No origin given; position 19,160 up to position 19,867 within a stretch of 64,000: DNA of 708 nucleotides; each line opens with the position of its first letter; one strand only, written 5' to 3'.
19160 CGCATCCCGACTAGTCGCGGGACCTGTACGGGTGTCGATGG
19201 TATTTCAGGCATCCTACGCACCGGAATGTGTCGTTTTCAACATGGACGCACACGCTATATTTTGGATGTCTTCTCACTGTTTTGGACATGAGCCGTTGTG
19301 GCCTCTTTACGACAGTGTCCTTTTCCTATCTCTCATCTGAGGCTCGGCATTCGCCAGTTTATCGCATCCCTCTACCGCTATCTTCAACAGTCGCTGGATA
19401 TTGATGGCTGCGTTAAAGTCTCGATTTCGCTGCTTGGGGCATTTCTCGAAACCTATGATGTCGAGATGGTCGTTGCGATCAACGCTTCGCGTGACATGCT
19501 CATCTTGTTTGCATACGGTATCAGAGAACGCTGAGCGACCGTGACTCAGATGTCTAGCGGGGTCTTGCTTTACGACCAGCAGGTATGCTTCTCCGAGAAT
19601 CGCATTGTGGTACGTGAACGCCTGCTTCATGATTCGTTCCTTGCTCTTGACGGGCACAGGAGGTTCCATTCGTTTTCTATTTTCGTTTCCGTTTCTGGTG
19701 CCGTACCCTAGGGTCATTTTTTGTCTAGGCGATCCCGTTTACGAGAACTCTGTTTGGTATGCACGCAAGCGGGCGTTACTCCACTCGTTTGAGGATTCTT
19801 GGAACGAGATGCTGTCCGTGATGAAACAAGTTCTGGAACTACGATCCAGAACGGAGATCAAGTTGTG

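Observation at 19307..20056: Fanzor/TnpB-like relic copy A next to the MRPL53 divergent promoter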

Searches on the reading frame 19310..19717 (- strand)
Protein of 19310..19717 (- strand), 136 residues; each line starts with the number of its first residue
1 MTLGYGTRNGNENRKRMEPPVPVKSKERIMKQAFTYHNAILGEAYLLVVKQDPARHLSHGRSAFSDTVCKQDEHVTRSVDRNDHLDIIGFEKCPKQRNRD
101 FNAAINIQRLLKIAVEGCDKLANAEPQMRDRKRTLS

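Call 8: search_protein_families(library=pfam, max_evalue=1, proteins=[window:19310-19717:-])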
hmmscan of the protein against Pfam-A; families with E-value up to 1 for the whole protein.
seq(136 aa): 1 family
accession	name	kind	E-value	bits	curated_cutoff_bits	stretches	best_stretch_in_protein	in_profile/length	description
PF07282.18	Cas12f1-like_TNB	-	0.0053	17.3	26.3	1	82-107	40-60/60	Cas12f1-like, TNB domain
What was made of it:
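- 19307..19717 (-): 136-aa ORF, open by chance within the relic. Not annotated in the C. merolae 10D reference. Sub-threshold Pfam hit to PF07282, E=0.0053 (call 8).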

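Call 27: search_protein_representatives(protein=window:19310-19717:-)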
Query: 136 residues. Proteins with E-value up to 0.001 (for the whole library): 15; up to 1e-10: 1; up to 1e-30: 1. The best 15 are listed.
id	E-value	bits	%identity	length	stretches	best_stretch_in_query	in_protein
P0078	1.6e-86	303.3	100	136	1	1-136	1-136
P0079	2.3e-09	53.8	35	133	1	4-126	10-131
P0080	1.5e-08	51.1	33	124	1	3-107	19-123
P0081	1.0e-06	45.2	31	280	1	9-129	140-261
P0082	3.7e-06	43.4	34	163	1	1-132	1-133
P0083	4.3e-06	43.2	32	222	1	3-136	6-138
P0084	5.3e-06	42.9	31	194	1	3-134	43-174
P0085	5.4e-06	42.8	33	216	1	5-103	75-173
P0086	5.3e-05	39.7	31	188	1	7-129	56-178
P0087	7.4e-05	39.2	34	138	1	3-123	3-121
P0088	1.1e-04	38.6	44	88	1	65-132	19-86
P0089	1.4e-04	38.3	38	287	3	8-63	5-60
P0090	4.4e-04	36.7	46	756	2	90-133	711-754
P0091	5.9e-04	36.3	31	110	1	10-105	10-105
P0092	7.8e-04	35.9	40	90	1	28-111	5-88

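Call 30: find_homologous_proteins(query=P0090, max_evalue=0.001)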
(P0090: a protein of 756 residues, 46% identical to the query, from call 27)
Query P0090 (756 aa): 16 proteins with E <= 0.001 among 6620 candidates.
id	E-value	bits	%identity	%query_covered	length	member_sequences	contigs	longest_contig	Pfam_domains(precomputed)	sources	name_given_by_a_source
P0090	0.0e+0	1730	100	100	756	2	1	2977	-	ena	-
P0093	0.0e+0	1153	67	99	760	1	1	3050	-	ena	-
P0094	0.0e+0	1020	59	99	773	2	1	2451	-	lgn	-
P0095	1.0e-276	938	57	99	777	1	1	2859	-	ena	-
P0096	2.4e-269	914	57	96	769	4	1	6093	-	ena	-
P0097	2.0e-265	901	55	100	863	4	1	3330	-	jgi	-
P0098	4.4e-199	681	45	99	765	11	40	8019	PF07282.19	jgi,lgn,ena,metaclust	metaclust:\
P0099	1.0e-187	644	44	100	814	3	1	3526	-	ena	-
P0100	1.4e-179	617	44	90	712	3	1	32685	-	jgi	-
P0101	4.2e-139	483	46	69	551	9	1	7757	-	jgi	jgi:hypothetical protein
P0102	2.0e-125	438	38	98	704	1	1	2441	PF07282.19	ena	-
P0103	1.5e-123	432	38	98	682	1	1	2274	PF07282.19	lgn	-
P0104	2.1e-105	372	47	52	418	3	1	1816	-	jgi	-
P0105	2.1e-92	329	37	77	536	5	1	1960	PF07282.19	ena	-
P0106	3.5e-22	97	27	50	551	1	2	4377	PF07282.19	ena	-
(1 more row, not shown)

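Call 34: find_encoding_contigs(protein=P0081, flank=5000, max_places=3)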
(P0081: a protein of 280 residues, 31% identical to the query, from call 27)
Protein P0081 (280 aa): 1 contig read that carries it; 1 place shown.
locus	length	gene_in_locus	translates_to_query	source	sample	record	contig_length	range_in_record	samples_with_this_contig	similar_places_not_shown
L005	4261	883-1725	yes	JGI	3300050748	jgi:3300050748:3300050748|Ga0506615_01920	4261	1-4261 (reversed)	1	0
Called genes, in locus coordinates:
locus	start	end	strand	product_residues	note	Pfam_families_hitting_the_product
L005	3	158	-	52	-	?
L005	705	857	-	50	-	-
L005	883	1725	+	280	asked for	-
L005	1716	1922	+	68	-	-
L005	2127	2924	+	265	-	-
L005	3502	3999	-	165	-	-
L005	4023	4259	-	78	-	?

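Call 35: find_encoding_contigs(protein=P0100, flank=6000, max_places=3)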
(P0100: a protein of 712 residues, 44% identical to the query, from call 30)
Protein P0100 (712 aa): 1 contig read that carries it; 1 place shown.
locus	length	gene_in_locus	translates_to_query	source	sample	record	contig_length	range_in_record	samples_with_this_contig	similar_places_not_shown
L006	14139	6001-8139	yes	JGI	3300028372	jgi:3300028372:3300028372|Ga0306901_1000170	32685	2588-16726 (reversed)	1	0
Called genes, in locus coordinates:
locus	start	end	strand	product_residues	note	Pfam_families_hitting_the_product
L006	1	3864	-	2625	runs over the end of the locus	PF13884:Peptidase_S74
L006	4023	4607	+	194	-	PF13532:2OG-FeII_Oxy_2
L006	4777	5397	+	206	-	-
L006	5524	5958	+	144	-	-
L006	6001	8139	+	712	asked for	-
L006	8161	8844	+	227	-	-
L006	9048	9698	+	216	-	PF13884:Peptidase_S74 (faint)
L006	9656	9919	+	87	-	-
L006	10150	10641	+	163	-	PF02991:ATG8, PF04110:APG12 (weak)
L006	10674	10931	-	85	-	-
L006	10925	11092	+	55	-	-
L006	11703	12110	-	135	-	-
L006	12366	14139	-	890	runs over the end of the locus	PF00580:UvrD-helicase, PF13245:AAA_19, PF00580:UvrD-helicase (weak), PF13361:UvrD_C, PF13538:UvrD_C_2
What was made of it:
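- Tried and rejected: One intact member (P0100) does sit on a contig that looks like a giant virus (call 35).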

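Call 44: list_cluster_members(proteins=[P0078, window:20929-21303:+, P0090, P0098, P0001])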
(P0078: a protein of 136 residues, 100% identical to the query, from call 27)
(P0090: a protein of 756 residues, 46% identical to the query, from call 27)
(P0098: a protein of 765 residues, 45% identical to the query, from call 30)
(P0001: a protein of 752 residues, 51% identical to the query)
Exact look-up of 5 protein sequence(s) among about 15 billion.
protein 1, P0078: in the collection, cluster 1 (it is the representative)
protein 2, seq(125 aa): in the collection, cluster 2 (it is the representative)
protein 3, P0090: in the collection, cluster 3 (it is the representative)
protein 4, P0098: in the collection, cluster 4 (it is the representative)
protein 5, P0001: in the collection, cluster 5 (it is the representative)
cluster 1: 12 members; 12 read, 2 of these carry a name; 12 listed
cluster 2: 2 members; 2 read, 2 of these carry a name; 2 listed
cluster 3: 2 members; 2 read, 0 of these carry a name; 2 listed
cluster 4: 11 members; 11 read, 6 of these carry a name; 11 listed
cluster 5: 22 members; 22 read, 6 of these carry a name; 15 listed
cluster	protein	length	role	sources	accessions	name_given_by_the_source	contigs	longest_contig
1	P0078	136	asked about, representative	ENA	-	-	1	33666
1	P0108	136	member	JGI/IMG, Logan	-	hypothetical protein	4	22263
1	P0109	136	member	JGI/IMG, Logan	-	hypothetical protein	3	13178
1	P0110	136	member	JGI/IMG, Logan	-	-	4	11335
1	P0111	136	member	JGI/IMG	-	-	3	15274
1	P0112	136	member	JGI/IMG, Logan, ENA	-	-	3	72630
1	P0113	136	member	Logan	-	-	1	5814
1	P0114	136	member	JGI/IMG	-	-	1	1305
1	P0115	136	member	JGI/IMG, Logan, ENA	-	-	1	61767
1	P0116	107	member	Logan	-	-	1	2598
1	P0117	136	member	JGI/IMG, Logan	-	-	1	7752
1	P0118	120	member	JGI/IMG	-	-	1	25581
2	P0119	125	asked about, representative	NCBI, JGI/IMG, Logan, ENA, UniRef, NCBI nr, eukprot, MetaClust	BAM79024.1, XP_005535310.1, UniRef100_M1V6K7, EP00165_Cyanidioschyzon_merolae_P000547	hypothetical protein CYME_CMC090C [Cyanidioschyzon merolae strain 10D] | hypothetical protein | Large ribosomal subunit protein mL53 n=1 Tax=Cyanidioschyzon merolae (strain NIES-3377 / ...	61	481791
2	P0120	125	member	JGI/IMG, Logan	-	hypothetical protein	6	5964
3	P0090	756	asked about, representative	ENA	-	-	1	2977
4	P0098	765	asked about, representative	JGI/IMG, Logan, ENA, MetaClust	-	\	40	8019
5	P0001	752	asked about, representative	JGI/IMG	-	-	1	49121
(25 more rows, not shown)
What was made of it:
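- Most other members of its 90% cluster are also 136 aa; two are shorter at 107 and 120 aa (call 44).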

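Call 49: search_solved_structures(query=P0090, max_evalue=1)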
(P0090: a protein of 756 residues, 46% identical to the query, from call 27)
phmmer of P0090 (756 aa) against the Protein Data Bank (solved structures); distinct sequences matched with E-value up to 1: 0.

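Call 55: search_solved_structures(query=A1, max_evalue=10)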
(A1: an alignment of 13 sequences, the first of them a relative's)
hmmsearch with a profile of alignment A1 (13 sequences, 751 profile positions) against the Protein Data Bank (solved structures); distinct sequences matched with E-value up to 10: 2.
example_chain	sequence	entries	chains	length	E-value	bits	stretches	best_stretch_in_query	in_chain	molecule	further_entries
3ltj_A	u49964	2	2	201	0.56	11.5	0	85-158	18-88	AlphaRep-4 | bA3-2: binder of A3 protein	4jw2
4xl5_C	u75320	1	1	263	1.4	10.2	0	104-162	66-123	bGFP-A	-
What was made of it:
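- Closest known: Spizellomyces punctatus Fanzor1. Different: No similarity is detectable by sequence search against PDB (calls 49, 55).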

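Call 56: search_protein_families(library=pfam, alignment_id=A1, max_evalue=0.1)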
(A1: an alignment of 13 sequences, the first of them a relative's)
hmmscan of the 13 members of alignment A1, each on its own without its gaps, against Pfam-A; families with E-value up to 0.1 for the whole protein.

A. member 1, P0090 (756 aa): 2 families
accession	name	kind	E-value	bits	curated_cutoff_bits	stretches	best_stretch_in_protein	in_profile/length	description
PF07282.18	Cas12f1-like_TNB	-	0.0097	16.5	26.3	0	708-728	43-60/60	Cas12f1-like, TNB domain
PF14522.11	Cytochrome_C7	-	0.014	15.6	24.8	1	629-714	6-53/67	Cytochrome c7 and related cytochrome c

B. families by the number of members that match (of 13 scanned): 5 families
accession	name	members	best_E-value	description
PF07282.18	Cas12f1-like_TNB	10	3e-08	Cas12f1-like, TNB domain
PF20689.3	bDLD1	1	0.011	Bacterial Death-like domain 1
PF14522.11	Cytochrome_C7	1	0.014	Cytochrome c7 and related cytochrome c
PF15700.10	DUF4667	1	0.016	Domain of unknown function (DUF4667)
PF06446.17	Hepcidin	1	0.031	Hepcidin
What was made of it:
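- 10 of 13 intact proteins match PF07282 (call 56).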

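Call 60: find_encoding_contigs(protein=P0098, flank=4000, max_places=5)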
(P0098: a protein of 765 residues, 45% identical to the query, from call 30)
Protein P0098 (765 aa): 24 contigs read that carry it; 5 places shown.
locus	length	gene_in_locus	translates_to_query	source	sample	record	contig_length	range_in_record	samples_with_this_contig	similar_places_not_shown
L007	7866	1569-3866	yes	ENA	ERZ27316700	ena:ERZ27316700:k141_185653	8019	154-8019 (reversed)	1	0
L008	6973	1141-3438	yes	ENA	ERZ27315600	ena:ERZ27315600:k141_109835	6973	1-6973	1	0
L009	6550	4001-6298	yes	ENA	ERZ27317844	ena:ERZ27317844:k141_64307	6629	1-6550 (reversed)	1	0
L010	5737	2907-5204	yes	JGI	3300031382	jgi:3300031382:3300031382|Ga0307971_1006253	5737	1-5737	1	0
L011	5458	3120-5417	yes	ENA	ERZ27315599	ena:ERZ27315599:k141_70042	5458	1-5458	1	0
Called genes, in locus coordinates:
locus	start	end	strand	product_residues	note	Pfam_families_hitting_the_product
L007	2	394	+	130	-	?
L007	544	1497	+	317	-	PF13358:DDE_3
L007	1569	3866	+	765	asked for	PF07282:Cas12f1-like_TNB (faint)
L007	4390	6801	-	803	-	-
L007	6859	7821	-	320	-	PF13358:DDE_3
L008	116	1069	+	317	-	PF13358:DDE_3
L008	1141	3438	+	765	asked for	PF07282:Cas12f1-like_TNB (faint)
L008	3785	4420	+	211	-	-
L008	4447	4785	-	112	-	-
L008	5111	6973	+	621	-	?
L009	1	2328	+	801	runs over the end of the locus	?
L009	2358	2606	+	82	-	-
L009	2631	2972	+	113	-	PF03931:Skp1_POZ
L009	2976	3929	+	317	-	PF13358:DDE_3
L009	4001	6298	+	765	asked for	PF07282:Cas12f1-like_TNB (faint)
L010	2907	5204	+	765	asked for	PF07282:Cas12f1-like_TNB (faint)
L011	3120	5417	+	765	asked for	PF07282:Cas12f1-like_TNB (faint)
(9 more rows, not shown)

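Call 77: predict_structure(alignment_id=A1)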
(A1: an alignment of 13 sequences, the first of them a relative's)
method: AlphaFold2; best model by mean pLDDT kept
length: 756 residues; sequences in the alignment: 13
mean_pLDDT: 72.9   pTM: 0.58
mean pLDDT of the five models: 72.9, 70.2, 62.4, 61.9, 61.4
residues with pLDDT >= 90: 130; 70-90: 348; 50-70: 177; < 50: 101
segments of 3 or more residues with pLDDT < 50: 302-306, 354-374, 382-386, 398-405, 590-602, 631-637, 699-706, 709-719, 747-756
pLDDT, mean of each block of 10 residues (from residue 1): 69 90 82 78 86 71 55 75 81 91 93 93 93 91 92 91 85 80 86 88 90 89 93 93 95 90 84 95 87 79 50 75 59 55 56 42 33 50 51 53 48 67 79 66 68 62 59 64 73 83 85 83 90 81 67 68 77 70 75 31 61 78 75 46 54 83 87 83 86 70 45 37 72 79 53 34
secondary structure, 60 per line:
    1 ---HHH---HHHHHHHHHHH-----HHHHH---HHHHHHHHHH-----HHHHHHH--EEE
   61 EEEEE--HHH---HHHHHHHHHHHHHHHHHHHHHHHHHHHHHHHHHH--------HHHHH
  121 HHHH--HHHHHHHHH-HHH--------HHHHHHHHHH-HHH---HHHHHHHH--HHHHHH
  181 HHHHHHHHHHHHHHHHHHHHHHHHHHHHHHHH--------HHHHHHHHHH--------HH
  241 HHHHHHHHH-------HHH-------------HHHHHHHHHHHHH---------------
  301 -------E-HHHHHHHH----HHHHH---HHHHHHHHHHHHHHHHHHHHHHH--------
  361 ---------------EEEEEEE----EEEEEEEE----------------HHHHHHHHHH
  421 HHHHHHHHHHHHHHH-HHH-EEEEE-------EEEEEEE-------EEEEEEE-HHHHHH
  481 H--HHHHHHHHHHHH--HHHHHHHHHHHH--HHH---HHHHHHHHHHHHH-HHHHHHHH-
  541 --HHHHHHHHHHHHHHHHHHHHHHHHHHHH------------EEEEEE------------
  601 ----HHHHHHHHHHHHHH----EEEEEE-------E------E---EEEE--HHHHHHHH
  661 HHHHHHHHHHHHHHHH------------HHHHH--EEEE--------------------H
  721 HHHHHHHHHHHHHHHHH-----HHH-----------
elements in order (helices of 4 or more, strands of 3 or more residues): H10-20 H26-30 H34-43 H49-55 E58-65 H74-107 H116-124 H127-135 H148-157 H165-172 H175-212 H221-230 H239-249 H273-285 H310-317 H322-326 H330-352 E376-382 E387-394 H411-435 E441-445 E453-459 E467-473 H475-481 H484-495 H498-509 H518-530 H532-539 H543-570 E583-588 H605-618 E623-628 E647-650 H653-676 H689-693 E696-699 H720-737

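Call 79: fold_search(model_id=the predicted structure, library=pdb)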
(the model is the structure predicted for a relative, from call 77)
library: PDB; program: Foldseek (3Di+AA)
matches with E <= 10: 139; with E <= 0.001: 6
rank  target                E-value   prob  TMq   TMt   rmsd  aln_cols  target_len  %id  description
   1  9cez_P                2.4e-12  1.00  0.45  0.55  10.0       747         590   14  Spizellomyces punctatus Fanzor (SpuFz) State 6 (released 2024-09-11)
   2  9ceu_P                7.2e-12  1.00  0.47  0.57  10.0       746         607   14  Spizellomyces punctatus Fanzor (SpuFz) State 1 (released 2024-09-11)
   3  9cey_P                9.5e-12  1.00  0.47  0.57   9.5       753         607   14  Spizellomyces punctatus Fanzor (SpuFz) State 5 (released 2024-09-11)
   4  8gkh_P                2.6e-11  1.00  0.48  0.59   9.3       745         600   14  Structure of the Spizellomyces punctatus Fanzor (SpuFz) in complex with omega RNA and target DNA (released 2023-07-05)
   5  9cf0_P                5.3e-09  1.00  0.45  0.47  12.8       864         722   13  Parasitella parasitica Fanzor (PpFz) State 1 (released 2024-09-11)
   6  9cer_P                3.0e-07  1.00  0.37  0.44  12.1       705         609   12  Guillardia theta Fanzor (GtFz) State 1 (released 2024-09-11)
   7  8xca_A                2.5e-02  0.69  0.14  0.15  15.1       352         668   10  Cryo-EM structure of Cas12o1, crRNA and target DNA complex (released 2024-12-11)
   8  7c7l_A                3.5e-02  0.99  0.14  0.19  10.6       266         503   12  Cryo-EM structure of the Cas12f1-sgRNA-target DNA complex (released 2020-12-23)
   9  7lyt_A                5.0e-02  0.80  0.16  0.17  15.9       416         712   11  Cryo-EM structure of CasPhi-2 (Cas12j) bound to crRNA and Phosphorothioate-DNA (released 2021-08-04)
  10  8j12_A                5.2e-02  0.93  0.15  0.23  10.0       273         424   12  Cryo-EM structure of the AsCas12f-sgRNA-target DNA ternary complex (released 2023-09-27)
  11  8wrr_A                5.5e-02  0.72  0.14  0.17  11.9       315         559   13  Cryo-EM structure of Cas12-1 with 10 nt complementary heteroduplex (released 2025-04-16)
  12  7c7l_B                6.3e-02  0.98  0.13  0.24   9.3       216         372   13  Cryo-EM structure of the Cas12f1-sgRNA-target DNA complex (released 2020-12-23)
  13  6w5c_A                7.2e-02  0.30  0.18  0.15  29.5       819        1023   10  Cryo-EM structure of Cas12i(E894A)-crRNA-dsDNA complex (released 2020-09-16)
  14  8wru_A                7.2e-02  0.23  0.18  0.16  23.5       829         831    9  Cryo-EM structure of Cas12-2/crRNA/Target DNA complex (released 2025-04-16)
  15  7yoj_A                7.6e-02  0.93  0.18  0.16  14.7       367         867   10  Structure of CasPi with guide RNA and target DNA (released 2023-02-15)
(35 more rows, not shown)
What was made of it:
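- On Fanzor/TnpB (RuvC-type RNA-guided nuclease): The P0090 model (pLDDT 72.9) matches SpuFz1 9cez/8gkh at E=2e-12, then PpFz and GtFz (calls 77, 79).
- Closest known: Spizellomyces punctatus Fanzor1. Same: The AlphaFold model of the intact relative P0090 matches SpuFz1, PpFz and GtFz best (Foldseek E=2e-12 to 3e-7, TM 0.45-0.59, call 79).
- A predicted model of an intact relative (P0090) folds like SpuFz1, PpFz and GtFz (call 79).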

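Call 80: find_encoding_contigs(protein=P0120, flank=6000, max_places=4)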
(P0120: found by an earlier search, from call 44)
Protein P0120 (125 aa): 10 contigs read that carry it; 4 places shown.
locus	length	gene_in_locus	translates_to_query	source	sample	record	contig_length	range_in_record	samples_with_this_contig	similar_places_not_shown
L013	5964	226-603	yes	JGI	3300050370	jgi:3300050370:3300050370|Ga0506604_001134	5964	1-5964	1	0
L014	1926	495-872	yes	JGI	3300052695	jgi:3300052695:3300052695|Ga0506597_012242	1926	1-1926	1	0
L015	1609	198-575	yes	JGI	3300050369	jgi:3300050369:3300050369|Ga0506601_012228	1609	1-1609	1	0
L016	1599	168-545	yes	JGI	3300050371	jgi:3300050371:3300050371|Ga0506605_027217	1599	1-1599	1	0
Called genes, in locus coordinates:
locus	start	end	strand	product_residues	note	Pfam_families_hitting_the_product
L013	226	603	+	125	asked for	PF10780:MRP_L53 (weak)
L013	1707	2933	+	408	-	PF01073:3Beta_HSD, PF01370:Epimerase, PF07993:NAD_binding_4 (faint)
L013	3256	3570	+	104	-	-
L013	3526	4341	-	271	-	PF13489:Methyltransf_23 (weak), PF08241:Methyltransf_11, PF08242:Methyltransf_12 (weak), PF13649:Methyltransf_25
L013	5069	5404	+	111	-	-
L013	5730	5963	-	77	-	?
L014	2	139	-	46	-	?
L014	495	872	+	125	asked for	PF10780:MRP_L53 (weak)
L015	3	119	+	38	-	?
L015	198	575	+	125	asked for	PF10780:MRP_L53 (weak)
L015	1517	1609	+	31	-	?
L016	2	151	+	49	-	?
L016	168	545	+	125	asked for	PF10780:MRP_L53 (weak)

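Call 84: find_related_loci(query=A1, collection=viral_contigs, flank=3000)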
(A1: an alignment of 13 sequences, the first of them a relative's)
Query A1 (756 aa) in viral_contigs; peptide patterns used: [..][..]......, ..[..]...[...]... (x = any residue, [..] = any of these).
27 stretches matched a pattern, but none encodes a relative of the query by tblastn (E <= 1e-3).
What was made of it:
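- Tried and rejected: The IMG/VR scan with the intact family found nothing (call 84), so a giant-virus source is not supported there.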
